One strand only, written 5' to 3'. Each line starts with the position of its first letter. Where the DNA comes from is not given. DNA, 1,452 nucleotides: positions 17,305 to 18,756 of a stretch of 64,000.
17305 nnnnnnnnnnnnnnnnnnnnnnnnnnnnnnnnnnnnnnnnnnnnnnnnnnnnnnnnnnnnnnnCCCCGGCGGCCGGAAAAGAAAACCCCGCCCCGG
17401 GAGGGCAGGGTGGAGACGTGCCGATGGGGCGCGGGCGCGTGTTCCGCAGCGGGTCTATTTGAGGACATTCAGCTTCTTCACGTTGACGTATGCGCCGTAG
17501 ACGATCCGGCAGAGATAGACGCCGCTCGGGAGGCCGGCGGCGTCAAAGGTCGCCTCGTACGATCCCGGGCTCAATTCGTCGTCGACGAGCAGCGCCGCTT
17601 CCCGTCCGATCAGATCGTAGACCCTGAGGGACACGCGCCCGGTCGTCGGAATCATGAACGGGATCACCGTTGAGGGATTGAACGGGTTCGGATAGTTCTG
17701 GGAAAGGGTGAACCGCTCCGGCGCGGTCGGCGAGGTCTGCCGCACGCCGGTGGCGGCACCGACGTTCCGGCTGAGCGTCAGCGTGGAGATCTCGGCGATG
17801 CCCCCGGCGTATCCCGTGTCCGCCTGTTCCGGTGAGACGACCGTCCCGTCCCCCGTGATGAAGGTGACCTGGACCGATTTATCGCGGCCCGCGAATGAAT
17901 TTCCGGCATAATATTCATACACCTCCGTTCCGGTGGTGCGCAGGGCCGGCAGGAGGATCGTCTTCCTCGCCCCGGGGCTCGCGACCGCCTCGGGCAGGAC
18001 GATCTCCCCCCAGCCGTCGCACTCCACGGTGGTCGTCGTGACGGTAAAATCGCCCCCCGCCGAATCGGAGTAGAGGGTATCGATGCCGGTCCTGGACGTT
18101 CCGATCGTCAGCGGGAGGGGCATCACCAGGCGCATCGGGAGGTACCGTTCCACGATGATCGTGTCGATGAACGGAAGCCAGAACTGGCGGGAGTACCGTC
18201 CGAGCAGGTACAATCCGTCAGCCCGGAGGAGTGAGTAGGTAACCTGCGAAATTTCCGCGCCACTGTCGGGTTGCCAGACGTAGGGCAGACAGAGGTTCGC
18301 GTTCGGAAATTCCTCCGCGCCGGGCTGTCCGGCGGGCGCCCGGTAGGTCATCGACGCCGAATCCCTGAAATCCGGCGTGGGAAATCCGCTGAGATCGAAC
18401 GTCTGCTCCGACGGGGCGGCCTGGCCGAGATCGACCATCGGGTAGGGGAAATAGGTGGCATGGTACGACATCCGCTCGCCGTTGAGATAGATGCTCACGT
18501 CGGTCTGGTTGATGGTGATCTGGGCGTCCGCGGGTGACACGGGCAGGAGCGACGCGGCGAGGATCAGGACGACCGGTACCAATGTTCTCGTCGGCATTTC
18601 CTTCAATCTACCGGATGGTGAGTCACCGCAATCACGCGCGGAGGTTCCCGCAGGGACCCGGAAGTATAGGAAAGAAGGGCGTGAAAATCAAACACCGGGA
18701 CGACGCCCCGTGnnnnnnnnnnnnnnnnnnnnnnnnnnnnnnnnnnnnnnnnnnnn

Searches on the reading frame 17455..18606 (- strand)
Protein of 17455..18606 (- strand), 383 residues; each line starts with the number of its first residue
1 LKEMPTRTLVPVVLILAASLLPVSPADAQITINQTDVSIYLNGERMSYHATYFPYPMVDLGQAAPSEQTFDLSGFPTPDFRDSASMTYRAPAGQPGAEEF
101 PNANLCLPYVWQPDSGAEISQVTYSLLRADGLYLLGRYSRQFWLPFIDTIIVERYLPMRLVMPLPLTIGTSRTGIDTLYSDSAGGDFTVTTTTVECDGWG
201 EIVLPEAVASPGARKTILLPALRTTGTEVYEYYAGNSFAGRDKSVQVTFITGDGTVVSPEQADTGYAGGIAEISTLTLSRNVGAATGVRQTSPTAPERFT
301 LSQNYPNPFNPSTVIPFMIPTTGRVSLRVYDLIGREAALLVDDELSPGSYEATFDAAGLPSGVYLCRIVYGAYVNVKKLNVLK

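Call 3: search_protein_families(library=pfam, proteins=[window:17455-18606:-], max_evalue=10)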
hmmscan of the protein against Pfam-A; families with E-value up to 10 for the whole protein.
window:17455-18606:- (383 aa): 1 family
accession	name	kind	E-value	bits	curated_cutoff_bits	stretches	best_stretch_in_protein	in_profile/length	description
PF18962.6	Por_Secre_tail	-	7.8e-07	29.7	27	1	305-379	2-73/75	Secretion system C-terminal sorting domain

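Call 4: search_protein_families(library=ncbifam, proteins=[window:17455-18606:-], max_evalue=10)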
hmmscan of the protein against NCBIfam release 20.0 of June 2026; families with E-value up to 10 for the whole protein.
window:17455-18606:- (383 aa): 3 families
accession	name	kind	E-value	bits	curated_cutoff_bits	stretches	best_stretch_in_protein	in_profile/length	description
TIGR04183.1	Por_Secre_tail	domain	1.5e-07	31.3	23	1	305-379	2-69/72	T9SS type A sorting domain-containing protein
NF038113.1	T9SSA_dep_M36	equivalog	9.3e-06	24.1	885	1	302-379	793-866/869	T9SS-dependent M36 family metallopeptidase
NF052323.1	T9SSA_dep_M6i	equivalog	8.1e-05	20.7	600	1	304-368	960-1024/1043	T9SS-dependent M6-like inactivated metalloprotease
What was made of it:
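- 17455..18606 (-): Neighbouring gene for a secreted protein with a T9SS C-terminal sorting domain. It is context only and is not judged to be a functional partner. PF18962/TIGR04183 hits at residues 305-379 (calls 3, 4).
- On SPASM domain (PF13186 / TIGR04085): No hit for the window protein (calls 3, 4).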
